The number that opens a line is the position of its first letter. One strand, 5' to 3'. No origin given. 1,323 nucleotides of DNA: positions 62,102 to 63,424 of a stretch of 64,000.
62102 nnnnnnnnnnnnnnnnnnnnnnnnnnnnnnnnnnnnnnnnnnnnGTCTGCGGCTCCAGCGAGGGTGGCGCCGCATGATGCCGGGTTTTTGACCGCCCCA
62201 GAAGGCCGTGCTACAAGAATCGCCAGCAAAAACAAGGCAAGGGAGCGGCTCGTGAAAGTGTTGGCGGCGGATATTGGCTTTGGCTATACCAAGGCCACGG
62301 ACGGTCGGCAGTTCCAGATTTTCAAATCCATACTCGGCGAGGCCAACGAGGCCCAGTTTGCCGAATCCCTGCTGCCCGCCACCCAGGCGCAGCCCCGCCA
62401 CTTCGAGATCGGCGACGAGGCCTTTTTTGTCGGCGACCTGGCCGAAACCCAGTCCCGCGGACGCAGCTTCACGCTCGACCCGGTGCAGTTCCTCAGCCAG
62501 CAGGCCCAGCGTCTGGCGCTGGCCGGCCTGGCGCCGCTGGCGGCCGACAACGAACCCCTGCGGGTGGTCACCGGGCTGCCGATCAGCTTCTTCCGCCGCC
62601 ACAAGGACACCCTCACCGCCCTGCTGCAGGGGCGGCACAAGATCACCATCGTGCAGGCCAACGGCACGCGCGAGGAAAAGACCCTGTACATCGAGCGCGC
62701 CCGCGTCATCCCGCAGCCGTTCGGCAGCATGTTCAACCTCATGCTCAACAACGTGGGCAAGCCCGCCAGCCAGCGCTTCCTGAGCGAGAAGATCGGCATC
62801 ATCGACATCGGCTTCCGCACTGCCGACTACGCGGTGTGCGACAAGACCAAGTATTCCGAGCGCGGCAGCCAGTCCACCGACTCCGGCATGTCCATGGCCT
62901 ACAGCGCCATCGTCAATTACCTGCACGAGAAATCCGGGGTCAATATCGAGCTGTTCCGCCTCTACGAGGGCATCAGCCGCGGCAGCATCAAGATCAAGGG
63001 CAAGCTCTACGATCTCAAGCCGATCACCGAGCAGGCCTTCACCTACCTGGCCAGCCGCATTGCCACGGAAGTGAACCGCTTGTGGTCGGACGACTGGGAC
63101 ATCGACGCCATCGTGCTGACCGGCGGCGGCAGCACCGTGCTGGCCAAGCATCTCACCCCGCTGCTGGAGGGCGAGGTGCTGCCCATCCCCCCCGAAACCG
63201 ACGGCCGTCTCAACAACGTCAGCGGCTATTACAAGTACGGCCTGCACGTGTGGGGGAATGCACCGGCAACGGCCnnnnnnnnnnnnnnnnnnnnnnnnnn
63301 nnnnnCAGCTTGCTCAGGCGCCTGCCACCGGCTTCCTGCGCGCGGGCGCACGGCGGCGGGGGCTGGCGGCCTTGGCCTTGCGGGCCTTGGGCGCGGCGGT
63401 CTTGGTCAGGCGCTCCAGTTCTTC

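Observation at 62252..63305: Orphan chromosomal ParM/StbA-like actin with no adaptor gene or centromere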

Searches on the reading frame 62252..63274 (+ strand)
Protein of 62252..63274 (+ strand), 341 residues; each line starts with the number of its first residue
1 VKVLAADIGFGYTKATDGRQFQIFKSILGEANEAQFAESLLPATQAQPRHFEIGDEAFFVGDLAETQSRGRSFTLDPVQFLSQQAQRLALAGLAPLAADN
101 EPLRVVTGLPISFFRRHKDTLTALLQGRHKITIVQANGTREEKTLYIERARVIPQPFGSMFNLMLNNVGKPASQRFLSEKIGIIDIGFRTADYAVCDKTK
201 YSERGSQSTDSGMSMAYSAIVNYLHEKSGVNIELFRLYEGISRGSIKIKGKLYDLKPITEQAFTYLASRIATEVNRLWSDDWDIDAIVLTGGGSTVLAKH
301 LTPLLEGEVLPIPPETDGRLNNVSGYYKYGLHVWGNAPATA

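Call 5: search_protein_families(library=pfam, proteins=[window:62252-63274:+], max_evalue=1)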
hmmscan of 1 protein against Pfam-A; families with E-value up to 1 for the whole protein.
window:62252-63274:+ (341 aa): 3 families
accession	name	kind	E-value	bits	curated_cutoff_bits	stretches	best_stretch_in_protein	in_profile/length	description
PF17989.7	ALP_N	-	6.1e-32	111.3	26.3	1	5-158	1-148/148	Actin like proteins N terminal domain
PF21522.3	MreB-like_C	-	2.5e-18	67.3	27.8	1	183-301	1-121/123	Archaeal actin homologue MreB-like, C-terminal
PF22128.2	Alp7A_like_C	-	0.037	14.2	22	1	249-303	80-135/156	Alp7A C-terminal domain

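Call 6: search_protein_families(library=ncbifam, proteins=[window:62252-63274:+], max_evalue=1)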
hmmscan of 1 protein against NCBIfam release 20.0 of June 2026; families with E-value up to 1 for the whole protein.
window:62252-63274:+ (341 aa): 4 families
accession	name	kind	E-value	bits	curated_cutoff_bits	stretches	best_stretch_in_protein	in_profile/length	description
NF010498.0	PRK13917.1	equivalog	1.1e-23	84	417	1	2-330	3-334/344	plasmid segregation protein ParM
TIGR03739.1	PRTRC_D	hypoth_equivalog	2.2e-23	82.7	214.8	1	48-299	48-289/320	PRTRC system protein D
NF052678.1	morpho_FcmB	equivalog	1.5e-13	50.4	300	1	101-330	141-369/373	filament morphology actin-like protein FcmB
NF005462.0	PRK07058.1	equivalog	0.14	11.2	486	1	240-292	275-327/396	acetate/propionate family kinase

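Call 7: search_solved_structures(query=window:62252-63274:+, max_evalue=10, show_alignments=2)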
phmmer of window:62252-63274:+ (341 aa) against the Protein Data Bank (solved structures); distinct sequences matched with E-value up to 10: 6.
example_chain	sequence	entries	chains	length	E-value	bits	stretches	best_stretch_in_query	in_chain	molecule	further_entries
6ixw_C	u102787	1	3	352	5.3e-21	78.6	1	4-330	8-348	pCBH ParM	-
6izr_1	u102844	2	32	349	2.4e-19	73.1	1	4-330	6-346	Putative plasmid segregation protein ParM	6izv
8x1i_B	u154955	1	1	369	2.2e-14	56.8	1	55-228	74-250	ParM present of genome of Desufitobacterium hafniense - Dh-cParM1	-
9rmi_G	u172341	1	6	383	1.8e-08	37.4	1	88-330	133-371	CorM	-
3js6_A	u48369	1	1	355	6.5e-08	35.5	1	3-330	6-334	Uncharacterized ParM protein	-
9k0z_7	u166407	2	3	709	0.6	12.7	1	16-97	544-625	Translation elongation factor EF-G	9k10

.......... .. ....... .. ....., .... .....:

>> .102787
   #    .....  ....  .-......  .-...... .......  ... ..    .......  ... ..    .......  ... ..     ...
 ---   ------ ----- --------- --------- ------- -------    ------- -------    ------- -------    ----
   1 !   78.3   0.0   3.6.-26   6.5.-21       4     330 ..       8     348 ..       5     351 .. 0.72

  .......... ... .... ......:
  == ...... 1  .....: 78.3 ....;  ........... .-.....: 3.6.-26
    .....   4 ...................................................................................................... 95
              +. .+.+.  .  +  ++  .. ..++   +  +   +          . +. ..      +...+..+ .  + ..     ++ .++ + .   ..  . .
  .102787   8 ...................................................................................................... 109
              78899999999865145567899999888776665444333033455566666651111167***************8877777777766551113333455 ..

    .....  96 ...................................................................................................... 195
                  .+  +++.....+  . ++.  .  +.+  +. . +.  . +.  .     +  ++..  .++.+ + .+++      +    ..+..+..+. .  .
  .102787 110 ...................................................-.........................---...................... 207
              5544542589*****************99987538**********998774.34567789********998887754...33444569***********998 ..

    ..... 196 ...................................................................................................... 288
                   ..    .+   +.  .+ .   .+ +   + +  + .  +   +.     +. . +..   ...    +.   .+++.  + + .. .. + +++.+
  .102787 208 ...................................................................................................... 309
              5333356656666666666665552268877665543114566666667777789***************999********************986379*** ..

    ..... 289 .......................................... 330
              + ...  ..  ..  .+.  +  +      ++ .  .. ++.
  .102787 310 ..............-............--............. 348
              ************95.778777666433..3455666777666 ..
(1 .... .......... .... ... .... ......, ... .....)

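Call 8: find_homologous_proteins(query=window:62252-63274:+, max_evalue=0.001)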
Query window:62252-63274:+ (341 aa): 1446 proteins with E <= 0.001 among 5787 candidates; the best 120 are listed.
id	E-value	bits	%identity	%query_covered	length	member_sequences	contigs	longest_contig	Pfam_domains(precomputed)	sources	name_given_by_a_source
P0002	2.9e-223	758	99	100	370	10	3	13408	PF17989.8,PF21522.4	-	-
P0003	4.8e-219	744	98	100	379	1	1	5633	PF17989.8,PF21522.4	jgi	jgi:plasmid segregation protein ParM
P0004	5.3e-162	557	73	98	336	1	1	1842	PF17989.8,PF21522.4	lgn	-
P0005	2.9e-161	554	72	98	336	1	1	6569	PF17989.8,PF21522.4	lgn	-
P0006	3.3e-160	551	72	98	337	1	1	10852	PF17989.8,PF21522.4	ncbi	ncbi:MAG: hypothetical protein ACRETW_14130 [Stenotrophobium sp.]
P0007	8.2e-160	550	72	98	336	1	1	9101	PF17989.8,PF21522.4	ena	-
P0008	4.1e-159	547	72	98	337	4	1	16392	PF17989.8,PF21522.4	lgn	-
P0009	4.6e-159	547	71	98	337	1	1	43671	PF17989.8,PF21522.4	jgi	-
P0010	8.7e-159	546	71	98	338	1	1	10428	PF17989.8,PF21522.4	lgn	-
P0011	1.3e-158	546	71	98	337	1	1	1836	PF17989.8,PF21522.4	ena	-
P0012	1.8e-158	545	71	98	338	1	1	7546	PF17989.8,PF21522.4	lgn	-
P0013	1.9e-158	545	71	99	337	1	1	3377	PF17989.8,PF21522.4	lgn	-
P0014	2.2e-158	545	71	98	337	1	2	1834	PF17989.8,PF21522.4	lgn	-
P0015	2.8e-158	545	72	98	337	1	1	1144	PF17989.8,PF21522.4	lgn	-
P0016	2.9e-158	544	71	98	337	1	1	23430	PF17989.8,PF21522.4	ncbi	ncbi:MAG: hypothetical protein ACRESS_04580 [Stenotrophobium sp.]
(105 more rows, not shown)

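Call 26: search_dna_similar(query=window:62252-63274:+, collection=plasmids, mode=protein, max_rows=25, max_evalue=0.001)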
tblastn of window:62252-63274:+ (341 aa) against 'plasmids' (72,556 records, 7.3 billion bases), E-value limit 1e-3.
Records with a match: 789; places in all: 836; records where one place covers at least 80% of the query: 39.
Best place of each record, by identity: <60% 789.
By first word of the organism name: Pseudomonas 134; Enterococcus 94; Klebsiella 92; Escherichia 63; Bacillus 60; Citrobacter 39; Enterobacter 32; Providencia 25; Xanthomonas 18; Vibrio 18; and 68 more.
By predicted mobility (MOB-suite, as given by PLSDB): conjugative 388; non-mobilizable 340; mobilizable 61.
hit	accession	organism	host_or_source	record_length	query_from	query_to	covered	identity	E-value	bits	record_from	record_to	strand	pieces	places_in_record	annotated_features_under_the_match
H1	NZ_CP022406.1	Clostridium sporogenes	-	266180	4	330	96%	28.6%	6e-13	77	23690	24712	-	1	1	ParM/StbA family protein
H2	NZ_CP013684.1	Clostridium botulinum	Microbial isolate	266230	4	330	96%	28.6%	6e-13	77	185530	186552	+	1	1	ParM/StbA family protein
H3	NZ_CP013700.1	Clostridium sporogenes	Microbial isolate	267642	4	330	96%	28.6%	6e-13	77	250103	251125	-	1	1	ParM/StbA family protein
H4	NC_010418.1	Clostridium botulinum A3 str. Loch Maree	-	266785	4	330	96%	28.3%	1e-12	76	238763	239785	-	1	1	ParM/StbA family protein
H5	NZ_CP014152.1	Clostridium botulinum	Microbial isolate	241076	4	330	96%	28.3%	2e-12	76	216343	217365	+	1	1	ParM/StbA family protein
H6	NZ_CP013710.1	Clostridium botulinum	Microbial isolate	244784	4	330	96%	28.3%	2e-12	76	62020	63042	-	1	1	ParM/StbA family protein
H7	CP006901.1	Clostridium botulinum Prevot_594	Isolate microbial culture,ham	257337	4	330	96%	28.3%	2e-12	76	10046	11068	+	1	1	hypothetical protein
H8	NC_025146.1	Clostridium botulinum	-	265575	4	330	96%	28.3%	2e-12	76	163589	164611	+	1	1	ParM/StbA family protein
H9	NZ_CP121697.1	Clostridium botulinum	Homo sapiens,human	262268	4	330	96%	28.3%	2e-12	76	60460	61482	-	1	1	ParM/StbA family protein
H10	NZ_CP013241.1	Clostridium sporogenes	Microbial isolate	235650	4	330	96%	28.3%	4e-12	75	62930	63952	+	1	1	ParM/StbA family protein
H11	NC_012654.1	Clostridium botulinum Ba4 str. 657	-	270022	4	330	96%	28.3%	4e-12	75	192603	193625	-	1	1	ParM/StbA family protein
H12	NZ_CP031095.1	Clostridium botulinum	Homo sapiens,human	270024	4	330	96%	28.3%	4e-12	75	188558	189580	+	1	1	ParM/StbA family protein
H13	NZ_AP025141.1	Clostridium botulinum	Homo sapiens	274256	4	330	96%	28.3%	4e-12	75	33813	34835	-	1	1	ParM/StbA family protein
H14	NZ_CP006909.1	Clostridium botulinum CDC_1436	Isolate microbial culture,stool (infant)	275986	4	330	96%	28.3%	4e-12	75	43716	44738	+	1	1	ParM/StbA family protein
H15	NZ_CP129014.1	Bacillus carboniphilus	-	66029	40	331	86%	27.9%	5e-13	77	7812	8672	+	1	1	ParM/StbA family protein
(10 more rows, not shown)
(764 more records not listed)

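Call 27: search_dna_similar(query=window:62252-63274:+, collection=phages, mode=protein, max_rows=15, max_evalue=0.001)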
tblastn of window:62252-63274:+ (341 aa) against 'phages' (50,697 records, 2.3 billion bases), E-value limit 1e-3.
Records with a match: 201; places in all: 201; records where one place covers at least 80% of the query: 42.
Best place of each record, by identity: <60% 201.
By first word of the organism name: Bacillus 190; Brevibacillus 3; Paenibacillus 2; Alicyclobacillus 1; Moorella 1; Phage 1; Xanthomonas 1; Bacteriophage 1; Dolichospermum 1.
By host as written in the record: Bacillus subtilis 27; Bacillus cereus 25; Bacillus subtilis BEST7003 14; Bacillus thuringiensis subsp. kurstaki 7; Bacillus thuringiensis subsp. Kurstaki 6; Bacillus megaterium 6; Bacillus thuringiensis 5; - 5; and 64 more.
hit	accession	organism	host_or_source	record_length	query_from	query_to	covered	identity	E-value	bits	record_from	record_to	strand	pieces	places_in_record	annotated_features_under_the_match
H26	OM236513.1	Bacillus phage SP82G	Bacillus subtilis BEST7003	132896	3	335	98%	30.0%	5e-31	129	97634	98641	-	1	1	hypothetical protein | tRNA nucleotidyltransferase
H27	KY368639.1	Bacillus phage vB_BsuM-Goe2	Bacillus subtilis Goe2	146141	3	335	98%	30.0%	5e-31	129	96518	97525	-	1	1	plasmid segregation protein | hypothetical protein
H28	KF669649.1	Bacillus phage CampHawk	Bacillus subtilis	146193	3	335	98%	30.0%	5e-31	129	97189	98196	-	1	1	plasmid segregation protein | hypothetical protein | ribosome_binding_site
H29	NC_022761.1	Bacillus phage CampHawk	Bacillus subtilis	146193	3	335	98%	30.0%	5e-31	129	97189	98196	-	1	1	partition protein | hypothetical protein | ribosome_binding_site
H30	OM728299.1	Bacillus phage vB_BsuM-Goe19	Bacillus subtilis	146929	3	335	98%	29.7%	1e-30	128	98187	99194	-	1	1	hypothetical protein (x2)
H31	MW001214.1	Bacillus phage SP8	Bacillus subtilis Marburg strain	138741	3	335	98%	29.2%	1e-30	128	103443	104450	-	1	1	hypothetical protein (x2)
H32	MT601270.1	Bacillus phage vB_BsuM-Goe9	Bacillus subtilis Delta6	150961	3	335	98%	29.2%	1e-30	128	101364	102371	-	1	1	putative actin-like protein | hypothetical protein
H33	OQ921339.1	Bacillus phage SPO1L4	Bacillus subtilis BEST7003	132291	3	335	98%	29.2%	2e-30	128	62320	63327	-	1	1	hypothetical protein (x2)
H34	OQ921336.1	Bacillus phage SPO1L1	Bacillus subtilis BEST7003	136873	3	335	98%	29.2%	2e-30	127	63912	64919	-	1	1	hypothetical protein (x2)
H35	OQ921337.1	Bacillus phage SPO1L2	Bacillus subtilis BEST7003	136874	3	335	98%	29.2%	2e-30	127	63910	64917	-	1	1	hypothetical protein (x2)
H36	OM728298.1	Bacillus phage vB_BsuM-Goe16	Bacillus subtilis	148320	3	335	98%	29.2%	2e-29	124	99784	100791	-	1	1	hypothetical protein (x2)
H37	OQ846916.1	Alicyclobacillus phage KKP_3916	Alicyclobacillus acidoterrestris strain ...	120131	1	334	98%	29.1%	3e-36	144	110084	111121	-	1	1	hypothetical protein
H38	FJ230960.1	Bacillus phage SPO1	Bacillus subtilis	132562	3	335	98%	28.9%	7e-31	129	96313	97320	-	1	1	27.9: gp27.9 | 27.8: gp27.8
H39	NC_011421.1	Bacillus phage SPO1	Bacillus subtilis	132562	3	335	98%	28.9%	7e-31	129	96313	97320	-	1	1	27.9: partition protein | 27.8: gp27.8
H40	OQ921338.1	Bacillus phage SPO1L3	Bacillus subtilis BEST7003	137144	3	335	98%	28.9%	7e-31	129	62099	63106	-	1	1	hypothetical protein (x2)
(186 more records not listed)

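Call 37: search_protein_representatives(protein=window:62252-63274:+)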
Query: 341 residues. Proteins with E-value up to 0.001 (for the whole library): 2389; up to 1e-10: 857; up to 1e-30: 88. The best 150 are listed.
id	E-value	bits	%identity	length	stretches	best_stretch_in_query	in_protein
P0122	5.0e-105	367.9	49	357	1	4-338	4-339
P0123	3.2e-100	352.1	47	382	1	2-336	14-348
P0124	2.5e-91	322.8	44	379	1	1-337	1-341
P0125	6.2e-90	318.3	52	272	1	3-271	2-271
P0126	2.7e-87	309.6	45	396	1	2-337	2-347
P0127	7.3e-73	262.2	55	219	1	52-266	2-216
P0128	8.6e-72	258.7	37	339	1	3-335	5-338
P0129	2.7e-64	234.0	39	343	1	1-337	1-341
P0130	2.0e-63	231.2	43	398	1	2-266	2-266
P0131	2.9e-59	217.5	43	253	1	1-230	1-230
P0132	1.8e-56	208.3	34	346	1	2-336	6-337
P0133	2.5e-56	207.8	40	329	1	1-251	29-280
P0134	5.8e-56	206.6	67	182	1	1-141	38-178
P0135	6.6e-55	203.2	34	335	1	2-333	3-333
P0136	2.3e-54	201.4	34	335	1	11-336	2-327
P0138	1.3e-51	192.3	31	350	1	2-336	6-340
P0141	8.0e-48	179.9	31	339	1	5-335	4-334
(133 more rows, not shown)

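Call 38: list_cluster_members(proteins=[P0122, P0123, P0124, P0126, P0128, P0129, P0132, P0135, P0138, P0141])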
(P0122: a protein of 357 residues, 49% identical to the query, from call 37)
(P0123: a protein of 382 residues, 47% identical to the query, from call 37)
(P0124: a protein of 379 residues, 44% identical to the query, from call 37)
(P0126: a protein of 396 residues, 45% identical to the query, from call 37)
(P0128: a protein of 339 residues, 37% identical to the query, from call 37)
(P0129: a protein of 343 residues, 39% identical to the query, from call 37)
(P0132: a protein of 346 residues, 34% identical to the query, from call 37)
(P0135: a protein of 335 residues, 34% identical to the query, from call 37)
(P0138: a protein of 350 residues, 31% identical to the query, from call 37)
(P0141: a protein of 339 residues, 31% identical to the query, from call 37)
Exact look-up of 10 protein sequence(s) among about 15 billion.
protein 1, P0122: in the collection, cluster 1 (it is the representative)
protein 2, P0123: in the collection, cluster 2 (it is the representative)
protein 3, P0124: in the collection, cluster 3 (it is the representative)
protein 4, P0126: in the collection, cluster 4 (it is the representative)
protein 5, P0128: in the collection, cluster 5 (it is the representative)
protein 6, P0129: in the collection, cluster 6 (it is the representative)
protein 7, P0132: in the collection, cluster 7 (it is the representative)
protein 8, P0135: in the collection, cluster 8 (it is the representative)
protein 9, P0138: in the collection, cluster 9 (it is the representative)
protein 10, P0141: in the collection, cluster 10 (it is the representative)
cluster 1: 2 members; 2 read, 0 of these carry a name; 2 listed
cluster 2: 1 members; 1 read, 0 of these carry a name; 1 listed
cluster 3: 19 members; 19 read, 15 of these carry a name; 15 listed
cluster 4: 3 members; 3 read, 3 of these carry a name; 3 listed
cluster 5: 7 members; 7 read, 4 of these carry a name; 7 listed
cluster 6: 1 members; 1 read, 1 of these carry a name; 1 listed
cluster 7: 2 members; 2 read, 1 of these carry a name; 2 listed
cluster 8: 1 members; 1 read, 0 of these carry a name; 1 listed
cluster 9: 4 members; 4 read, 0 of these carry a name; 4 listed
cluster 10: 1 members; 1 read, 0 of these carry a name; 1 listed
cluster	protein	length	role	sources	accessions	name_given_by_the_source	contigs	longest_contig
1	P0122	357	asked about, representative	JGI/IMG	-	-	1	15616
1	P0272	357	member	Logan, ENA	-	-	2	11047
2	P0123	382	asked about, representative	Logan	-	-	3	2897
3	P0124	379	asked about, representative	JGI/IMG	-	plasmid segregation protein ParM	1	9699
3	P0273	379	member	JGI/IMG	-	plasmid segregation protein ParM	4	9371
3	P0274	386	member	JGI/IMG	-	plasmid segregation protein ParM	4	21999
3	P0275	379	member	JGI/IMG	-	plasmid segregation protein ParM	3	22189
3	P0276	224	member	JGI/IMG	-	plasmid segregation protein ParM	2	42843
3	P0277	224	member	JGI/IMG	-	plasmid segregation protein ParM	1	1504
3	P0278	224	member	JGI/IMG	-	plasmid segregation protein ParM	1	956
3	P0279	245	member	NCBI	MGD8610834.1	MAG: ParM/StbA family protein, partial [Desulfobacterales bacterium]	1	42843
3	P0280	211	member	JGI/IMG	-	plasmid segregation protein ParM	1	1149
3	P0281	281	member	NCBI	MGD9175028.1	MAG: ParM/StbA family protein, partial [Desulfobacterales bacterium]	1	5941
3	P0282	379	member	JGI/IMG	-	plasmid segregation protein ParM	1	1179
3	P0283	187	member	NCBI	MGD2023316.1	MAG: hypothetical protein PVI18_09075, partial [Desulfobacterales bacterium]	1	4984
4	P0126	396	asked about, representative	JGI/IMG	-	plasmid segregation protein ParM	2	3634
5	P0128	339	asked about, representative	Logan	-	-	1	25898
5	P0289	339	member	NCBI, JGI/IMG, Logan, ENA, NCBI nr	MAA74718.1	MAG: hypothetical protein CMN28_08435 [Salinisphaeraceae bacterium] | plasmid segregation protein ParM | hypothetical protein [Salinisphaeraceae bacterium]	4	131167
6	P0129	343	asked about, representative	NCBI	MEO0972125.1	MAG: ParM/StbA family protein [Pseudomonadota bacterium]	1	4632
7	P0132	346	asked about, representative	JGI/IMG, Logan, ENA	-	-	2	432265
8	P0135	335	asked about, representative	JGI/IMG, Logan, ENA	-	-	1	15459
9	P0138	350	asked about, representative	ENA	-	-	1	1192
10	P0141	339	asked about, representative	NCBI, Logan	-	-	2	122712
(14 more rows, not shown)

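Call 39: find_encoding_contigs(protein=P0289, flank=6000, max_places=2)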
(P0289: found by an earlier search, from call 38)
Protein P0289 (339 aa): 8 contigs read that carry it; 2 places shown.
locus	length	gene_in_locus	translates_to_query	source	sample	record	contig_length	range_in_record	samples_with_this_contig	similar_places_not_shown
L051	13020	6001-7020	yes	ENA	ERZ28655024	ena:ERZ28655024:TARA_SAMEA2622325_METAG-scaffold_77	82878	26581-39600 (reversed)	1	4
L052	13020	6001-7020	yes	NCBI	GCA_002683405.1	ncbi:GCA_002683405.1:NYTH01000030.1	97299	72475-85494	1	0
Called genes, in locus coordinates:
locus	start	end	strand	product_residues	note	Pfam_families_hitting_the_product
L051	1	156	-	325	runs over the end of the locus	PF01207:Dus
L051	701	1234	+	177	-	PF04972:BON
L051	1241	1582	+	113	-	-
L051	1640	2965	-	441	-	PF00724:Oxidored_FMN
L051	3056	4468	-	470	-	PF00158:Sigma54_activat, PF25601:AAA_lid_14 (weak)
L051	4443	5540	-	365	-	PF00817:IMS, PF11798:IMS_HHH, PF21999:IMS_HHH_1 (weak), PF11799:IMS_C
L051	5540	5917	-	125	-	PF10861:DUF2784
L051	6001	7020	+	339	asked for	PF17989:ALP_N, PF21522:MreB-like_C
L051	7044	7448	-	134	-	-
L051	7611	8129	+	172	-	PF05433:Rick_17kDa_Anti (weak), PF13488:Gly-zipper_Omp (weak)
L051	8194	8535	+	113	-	-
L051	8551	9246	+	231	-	PF00072:Response_reg, PF00486:Trans_reg_C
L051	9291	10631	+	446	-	PF00672:HAMP (weak), PF26769:HAMP_PhoQ, PF02518:HATPase_c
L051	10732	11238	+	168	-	-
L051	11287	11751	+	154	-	PF01575:MaoC_dehydratas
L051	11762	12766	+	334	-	PF00574:CLP_protease (weak), PF25145:NfeD1b_N, PF01343:Peptidase_S49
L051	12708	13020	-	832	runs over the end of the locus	PF27464:PlsB_N, PF01553:Acyltransferase, PF19277:GPAT_C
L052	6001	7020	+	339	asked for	PF17989:ALP_N, PF21522:MreB-like_C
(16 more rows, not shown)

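Call 40: find_encoding_contigs(protein=P0132, flank=6000, max_places=2)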
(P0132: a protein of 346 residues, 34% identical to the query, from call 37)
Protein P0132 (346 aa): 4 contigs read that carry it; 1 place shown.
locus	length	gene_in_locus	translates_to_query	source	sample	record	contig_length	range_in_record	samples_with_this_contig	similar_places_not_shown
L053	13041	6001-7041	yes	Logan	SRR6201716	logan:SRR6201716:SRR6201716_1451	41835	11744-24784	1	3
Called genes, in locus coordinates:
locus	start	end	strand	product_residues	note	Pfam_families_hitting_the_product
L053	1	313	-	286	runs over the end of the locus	PF01063:Aminotran_4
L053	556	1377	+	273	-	PF00378:ECH_1, PF16113:ECH_2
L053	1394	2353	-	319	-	PF00248:Aldo_ket_red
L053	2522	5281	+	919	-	PF04392:ABC_sub_bind, PF00989:PAS, PF08448:PAS_4, PF13426:PAS_9, PF00512:HisKA, PF02518:HATPase_c, PF00072:Response_reg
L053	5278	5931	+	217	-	PF02589:LUD_dom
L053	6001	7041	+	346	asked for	PF17989:ALP_N, PF21522:MreB-like_C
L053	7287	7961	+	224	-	PF00571:CBS, PF01842:ACT, PF22629:ACT_AHAS_ss (weak)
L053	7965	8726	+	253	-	PF01643:Acyl-ACP_TE, PF13279:4HBT_2 (faint), PF20791:Acyl-ACP_TE_C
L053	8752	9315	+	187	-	PF01965:DJ-1_PfpI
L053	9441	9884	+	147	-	PF12646:DUF3783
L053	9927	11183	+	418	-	PF02746:MR_MLE_N, PF13378:MR_MLE_C, PF07476:MAAL_C (weak)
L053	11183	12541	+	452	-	PF02310:B12-binding, PF19864:Radical_SAM_N2 (weak), PF04055:Radical_SAM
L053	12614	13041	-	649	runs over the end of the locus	PF01590:GAF, PF13185:GAF_2, PF13492:GAF_3 (faint), PF13487:HD_5, PF01966:HD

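Call 51: predict_structure(alignment_id=A1)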
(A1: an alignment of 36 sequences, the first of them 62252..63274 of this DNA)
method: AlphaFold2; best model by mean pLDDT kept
length: 341 residues; sequences in the alignment: 36
mean_pLDDT: 69.4   pTM: 0.61
mean pLDDT of the five models: 69.4, 67.0, 63.1, 62.6, 61.7
residues with pLDDT >= 90: 36; 70-90: 154; 50-70: 90; < 50: 61
segments of 3 or more residues with pLDDT < 50: 28-45, 63-75, 188-211, 337-341
pLDDT, mean of each block of 10 residues (from residue 1): 82 81 63 38 54 79 41 53 83 92 86 75 93 84 94 64 63 58 51 37 33 70 86 74 84 87 82 69 60 75 78 60 77 58 30
secondary structure, 60 per line:
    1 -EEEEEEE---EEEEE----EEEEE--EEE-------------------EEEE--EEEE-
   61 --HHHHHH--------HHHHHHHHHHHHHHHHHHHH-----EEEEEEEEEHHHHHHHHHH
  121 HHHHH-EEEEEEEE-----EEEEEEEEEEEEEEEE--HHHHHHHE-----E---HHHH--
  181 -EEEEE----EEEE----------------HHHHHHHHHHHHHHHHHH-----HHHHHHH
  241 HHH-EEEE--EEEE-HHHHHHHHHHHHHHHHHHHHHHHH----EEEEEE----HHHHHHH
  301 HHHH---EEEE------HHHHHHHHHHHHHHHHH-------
elements in order: E2-8 E12-16 E21-25 E28-30 E50-53 E56-59 H63-68 H77-96 E102-110 H111-125 E127-134 E140-155 H158-164 H175-178 E182-186 E191-194 H211-228 H234-243 E245-248 E251-254 H256-279 E284-289 H294-304 E308-311 H318-334

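Call 55: find_encoding_contigs(protein=P0275, flank=5000, max_places=2)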
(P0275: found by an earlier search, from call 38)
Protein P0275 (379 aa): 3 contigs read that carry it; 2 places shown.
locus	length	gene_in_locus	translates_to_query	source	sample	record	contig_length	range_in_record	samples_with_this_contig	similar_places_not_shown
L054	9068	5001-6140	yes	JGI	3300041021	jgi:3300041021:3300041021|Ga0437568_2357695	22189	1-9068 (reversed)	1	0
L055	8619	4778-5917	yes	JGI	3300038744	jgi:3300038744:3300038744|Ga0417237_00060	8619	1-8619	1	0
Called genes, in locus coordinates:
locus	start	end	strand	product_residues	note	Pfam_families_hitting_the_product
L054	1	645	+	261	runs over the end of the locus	PF01746:tRNA_m1G_MT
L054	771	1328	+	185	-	PF09936:Methyltrn_RNA_4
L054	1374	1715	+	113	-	PF01245:Ribosomal_L19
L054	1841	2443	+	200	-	PF01351:RNase_HII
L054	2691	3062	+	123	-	PF08378:NERD, PF02021:UPF0102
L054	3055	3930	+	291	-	PF00590:TP_methylase, PF23016:RsmI_C (weak)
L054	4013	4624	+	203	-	PF01648:ACPS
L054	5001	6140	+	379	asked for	PF17989:ALP_N, PF21522:MreB-like_C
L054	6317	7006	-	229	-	PF03692:CxxCxxCC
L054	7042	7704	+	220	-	PF02620:YceD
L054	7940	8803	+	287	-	PF03631:Virul_fac_BrkB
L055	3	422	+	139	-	?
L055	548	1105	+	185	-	PF09936:Methyltrn_RNA_4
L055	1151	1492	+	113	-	PF01245:Ribosomal_L19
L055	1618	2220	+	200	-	PF01351:RNase_HII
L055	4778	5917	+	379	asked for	PF17989:ALP_N, PF21522:MreB-like_C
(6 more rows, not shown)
